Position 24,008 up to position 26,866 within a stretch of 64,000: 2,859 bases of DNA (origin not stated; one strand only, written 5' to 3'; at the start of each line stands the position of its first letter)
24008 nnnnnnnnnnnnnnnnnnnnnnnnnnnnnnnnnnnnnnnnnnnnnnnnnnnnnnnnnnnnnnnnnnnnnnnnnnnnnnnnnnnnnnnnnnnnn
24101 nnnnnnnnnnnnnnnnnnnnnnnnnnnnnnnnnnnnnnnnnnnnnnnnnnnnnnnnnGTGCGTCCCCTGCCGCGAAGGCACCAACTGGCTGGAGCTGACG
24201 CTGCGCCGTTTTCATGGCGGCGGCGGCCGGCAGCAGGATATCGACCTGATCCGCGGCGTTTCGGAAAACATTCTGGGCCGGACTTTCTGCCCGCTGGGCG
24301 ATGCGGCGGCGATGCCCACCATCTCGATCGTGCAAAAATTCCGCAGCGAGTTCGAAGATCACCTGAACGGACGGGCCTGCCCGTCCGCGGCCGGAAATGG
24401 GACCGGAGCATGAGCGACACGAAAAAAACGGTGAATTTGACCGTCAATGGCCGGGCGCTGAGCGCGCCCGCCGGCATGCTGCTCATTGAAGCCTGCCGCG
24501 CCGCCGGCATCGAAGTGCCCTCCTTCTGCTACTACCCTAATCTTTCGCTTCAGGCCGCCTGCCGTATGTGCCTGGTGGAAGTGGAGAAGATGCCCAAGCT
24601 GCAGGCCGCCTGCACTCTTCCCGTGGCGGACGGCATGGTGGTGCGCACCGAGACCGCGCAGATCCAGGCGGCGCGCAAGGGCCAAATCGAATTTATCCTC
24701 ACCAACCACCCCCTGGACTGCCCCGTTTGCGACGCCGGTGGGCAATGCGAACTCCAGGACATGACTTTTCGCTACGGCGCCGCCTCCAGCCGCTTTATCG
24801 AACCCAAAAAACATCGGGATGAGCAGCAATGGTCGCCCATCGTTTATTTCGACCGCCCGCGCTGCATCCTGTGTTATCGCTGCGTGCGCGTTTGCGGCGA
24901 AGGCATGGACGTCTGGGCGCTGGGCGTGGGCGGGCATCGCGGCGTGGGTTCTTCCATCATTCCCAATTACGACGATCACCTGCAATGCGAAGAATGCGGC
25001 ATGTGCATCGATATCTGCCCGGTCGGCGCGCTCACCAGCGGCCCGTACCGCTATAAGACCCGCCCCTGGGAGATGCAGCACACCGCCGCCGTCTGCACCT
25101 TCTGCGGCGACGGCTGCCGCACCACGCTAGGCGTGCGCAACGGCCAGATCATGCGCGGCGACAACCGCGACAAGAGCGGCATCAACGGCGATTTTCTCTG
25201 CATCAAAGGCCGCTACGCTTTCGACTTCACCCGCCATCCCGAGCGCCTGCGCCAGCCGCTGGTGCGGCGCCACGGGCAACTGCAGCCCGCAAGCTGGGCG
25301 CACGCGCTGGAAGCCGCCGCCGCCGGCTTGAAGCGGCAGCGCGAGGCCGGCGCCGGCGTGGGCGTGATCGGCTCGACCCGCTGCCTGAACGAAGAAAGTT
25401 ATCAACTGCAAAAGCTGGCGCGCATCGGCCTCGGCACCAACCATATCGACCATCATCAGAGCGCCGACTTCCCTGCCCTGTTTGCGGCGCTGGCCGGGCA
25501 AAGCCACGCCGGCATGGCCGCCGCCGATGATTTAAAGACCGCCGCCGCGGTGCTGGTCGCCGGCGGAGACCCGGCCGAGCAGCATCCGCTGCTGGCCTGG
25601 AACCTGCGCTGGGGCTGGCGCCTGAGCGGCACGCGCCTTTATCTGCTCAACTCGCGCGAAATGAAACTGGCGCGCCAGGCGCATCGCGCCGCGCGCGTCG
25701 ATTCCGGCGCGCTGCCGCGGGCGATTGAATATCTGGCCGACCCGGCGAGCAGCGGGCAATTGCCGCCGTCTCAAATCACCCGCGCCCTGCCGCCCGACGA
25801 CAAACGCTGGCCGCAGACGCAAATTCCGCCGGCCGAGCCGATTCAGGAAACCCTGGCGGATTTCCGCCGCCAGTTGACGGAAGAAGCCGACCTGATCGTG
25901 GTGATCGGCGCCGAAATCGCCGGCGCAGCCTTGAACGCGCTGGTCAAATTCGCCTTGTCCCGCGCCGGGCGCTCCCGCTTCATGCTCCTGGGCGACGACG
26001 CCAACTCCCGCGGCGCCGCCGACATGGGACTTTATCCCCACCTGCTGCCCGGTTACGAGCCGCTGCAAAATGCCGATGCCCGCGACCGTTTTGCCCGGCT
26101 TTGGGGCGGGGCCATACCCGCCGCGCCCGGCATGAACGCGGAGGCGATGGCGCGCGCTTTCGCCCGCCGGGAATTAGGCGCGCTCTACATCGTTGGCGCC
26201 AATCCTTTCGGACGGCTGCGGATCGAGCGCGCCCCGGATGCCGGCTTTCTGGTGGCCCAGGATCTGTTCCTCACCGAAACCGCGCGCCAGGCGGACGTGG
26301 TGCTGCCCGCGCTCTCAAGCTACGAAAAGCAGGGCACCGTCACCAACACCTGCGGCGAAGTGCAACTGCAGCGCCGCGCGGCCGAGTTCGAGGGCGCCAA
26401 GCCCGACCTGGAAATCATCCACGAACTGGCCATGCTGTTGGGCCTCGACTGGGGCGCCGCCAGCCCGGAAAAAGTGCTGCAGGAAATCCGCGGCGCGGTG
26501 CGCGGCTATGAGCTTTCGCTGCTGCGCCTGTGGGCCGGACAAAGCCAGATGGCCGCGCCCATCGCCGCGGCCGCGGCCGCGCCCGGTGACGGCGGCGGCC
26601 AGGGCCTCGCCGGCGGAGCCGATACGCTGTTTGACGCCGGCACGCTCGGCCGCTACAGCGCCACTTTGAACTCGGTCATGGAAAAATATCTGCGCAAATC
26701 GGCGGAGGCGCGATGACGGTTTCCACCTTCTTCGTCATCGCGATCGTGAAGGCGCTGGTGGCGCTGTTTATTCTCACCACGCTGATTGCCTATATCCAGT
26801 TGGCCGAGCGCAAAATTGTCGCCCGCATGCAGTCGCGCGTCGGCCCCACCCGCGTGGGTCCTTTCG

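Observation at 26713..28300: nuoH is followed after 4 nt by nuoJ with no nuoI (TYKY/N6a-N6b subunit)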

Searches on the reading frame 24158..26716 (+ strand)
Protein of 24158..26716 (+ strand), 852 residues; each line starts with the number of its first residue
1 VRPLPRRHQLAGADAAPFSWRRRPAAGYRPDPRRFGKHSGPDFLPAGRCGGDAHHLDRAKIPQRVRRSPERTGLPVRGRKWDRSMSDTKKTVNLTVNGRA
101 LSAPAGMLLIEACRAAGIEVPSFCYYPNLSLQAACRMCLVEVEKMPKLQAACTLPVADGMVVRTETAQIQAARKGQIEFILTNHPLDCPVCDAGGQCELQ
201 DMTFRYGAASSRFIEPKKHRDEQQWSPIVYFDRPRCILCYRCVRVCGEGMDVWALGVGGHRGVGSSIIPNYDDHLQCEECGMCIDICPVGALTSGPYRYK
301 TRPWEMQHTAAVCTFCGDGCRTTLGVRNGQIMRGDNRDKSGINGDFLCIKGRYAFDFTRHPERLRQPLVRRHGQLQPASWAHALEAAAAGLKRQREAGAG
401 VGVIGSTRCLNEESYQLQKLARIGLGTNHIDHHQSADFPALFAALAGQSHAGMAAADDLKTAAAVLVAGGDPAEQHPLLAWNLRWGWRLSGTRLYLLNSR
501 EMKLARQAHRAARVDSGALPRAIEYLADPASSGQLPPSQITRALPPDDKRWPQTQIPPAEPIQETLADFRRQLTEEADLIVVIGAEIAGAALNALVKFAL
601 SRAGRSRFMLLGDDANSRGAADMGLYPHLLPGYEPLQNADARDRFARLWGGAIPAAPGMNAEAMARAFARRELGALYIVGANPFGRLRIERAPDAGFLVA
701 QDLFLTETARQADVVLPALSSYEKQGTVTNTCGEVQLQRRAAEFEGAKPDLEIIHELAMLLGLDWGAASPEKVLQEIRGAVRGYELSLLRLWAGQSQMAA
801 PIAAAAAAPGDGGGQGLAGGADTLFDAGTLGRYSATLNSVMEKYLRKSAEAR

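Call 3: search_protein_families(library=pfam, proteins=[window:24158-26716:+])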
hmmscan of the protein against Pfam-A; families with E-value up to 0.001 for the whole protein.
window:24158-26716:+ (852 aa): 12 families
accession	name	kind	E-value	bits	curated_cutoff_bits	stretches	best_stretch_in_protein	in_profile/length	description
PF00384.28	Molybdopterin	-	4.3e-30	105.4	24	2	618-758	229-351/353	Molybdopterin oxidoreductase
PF13510.11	Fer2_4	-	4.6e-22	78.3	22.8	1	90-166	2-81/82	2Fe-2S iron-sulfur cluster binding domain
PF10588.14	NADH-G_4Fe-4S_3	-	3.2e-17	62.2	27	1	173-211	1-39/40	NADH-ubiquinone oxidoreductase-G iron-sulfur binding region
PF22117.2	Fer4_Nqo3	-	2.2e-12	47.4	27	1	227-293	2-67/67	NADH-quinone oxidoreductase subunit 3, ferredoxin-like domain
PF04879.21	Molybdop_Fe4S4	-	9e-10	38.8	22.7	1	306-358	1-53/55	Molybdopterin oxidoreductase Fe4S4 domain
PF12838.12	Fer4_7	-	6.4e-07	30.2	27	1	276-320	1-44/52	4Fe-4S dicluster domain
PF00037.32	Fer4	-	1.3e-06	28.4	21.1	1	276-293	7-24/24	4Fe-4S binding domain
PF12837.12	Fer4_6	-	1.8e-05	24.9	25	1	228-249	1-22/24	4Fe-4S binding domain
PF00111.32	Fer2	-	0.00011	22.5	21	1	95-144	2-49/77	2Fe-2S iron-sulfur cluster binding domain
PF13237.11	Fer4_10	-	0.00017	21.9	25.5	1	229-288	2-53/53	4Fe-4S dicluster domain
PF14697.11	Fer4_21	-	0.00033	21.2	35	1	232-291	4-56/59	4Fe-4S dicluster domain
PF13187.11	Fer4_9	-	0.00061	20.2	27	1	235-291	1-51/52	4Fe-4S dicluster domain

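Call 7: search_protein_families(library=ncbifam, proteins=[window:24410-26716:+])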
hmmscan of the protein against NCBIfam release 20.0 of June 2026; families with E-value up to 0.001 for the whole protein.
window:24410-26716:+ (768 aa): 29 families (the best 25 are shown)
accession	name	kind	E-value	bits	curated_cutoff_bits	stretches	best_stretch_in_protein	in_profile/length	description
TIGR01973.1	NuoG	equivalog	6.7e-139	464.4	470.05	1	10-672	1-605/606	NADH-quinone oxidoreductase subunit NuoG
NF005895.0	PRK07860.1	equivalog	3.7e-131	438.7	802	1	4-754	14-725/811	NADH-quinone oxidoreductase subunit G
TIGR01591.1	Fdh-alpha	equivalog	8.7e-74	248.8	666.25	2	228-433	2-210/672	formate dehydrogenase subunit alpha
NF006305.0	PRK08493.1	equivalog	1.2e-60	205.6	591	2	8-164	2-155/819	NADH-quinone oxidoreductase subunit G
NF040763.1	FeFe_hydrog_A6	exception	4.3e-55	187.2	765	1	8-210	1-207/571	NADH-dependent [FeFe] hydrogenase, group A6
NF005745.0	PRK07569.1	equivalog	1.1e-46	159.1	333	1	8-209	4-208/238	bidirectional hydrogenase complex protein HoxU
NF047855.1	AssmNtatRedNasC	equivalog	4.5e-43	147.5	1100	2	529-699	348-528/708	assimilatory nitrate reductase catalytic subunit NasC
NF041323.1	Nitr_red_NasA_Halo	equivalog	3.1e-36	125.2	1000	2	257-434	30-209/673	assimilatory nitrate reductase NasA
NF040762.1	Hydr_FeFe_Clost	exception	1.3e-33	116.4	900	1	9-211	2-207/572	ferredoxin hydrogenase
NF010055.0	PRK13532.1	equivalog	1.9e-28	99.2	904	2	221-426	39-249/830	nitrate reductase catalytic subunit NapA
TIGR01706.1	NAPA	equivalog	2.9e-28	98.7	930.55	2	221-414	39-237/830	periplasmic nitrate reductase subunit alpha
NF009454.0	PRK12814.1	equivalog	8.9e-24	83.8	916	1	6-105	2-101/657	putative NADPH-dependent glutamate synthase small subunit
TIGR01553.1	formate-DH-alph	equivalog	5.2e-14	51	814.2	1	220-433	40-276/1009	formate dehydrogenase-N subunit alpha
NF012032.0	PRK15488.1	equivalog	8.7e-11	40.5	694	1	220-376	39-195/759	thiosulfate reductase PhsA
NF041783.2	mnquin_red_QrcB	equivalog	1.6e-10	39.8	440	1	609-691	429-517/695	menaquinone reductase molybdopterin-binding-like subunit QrcB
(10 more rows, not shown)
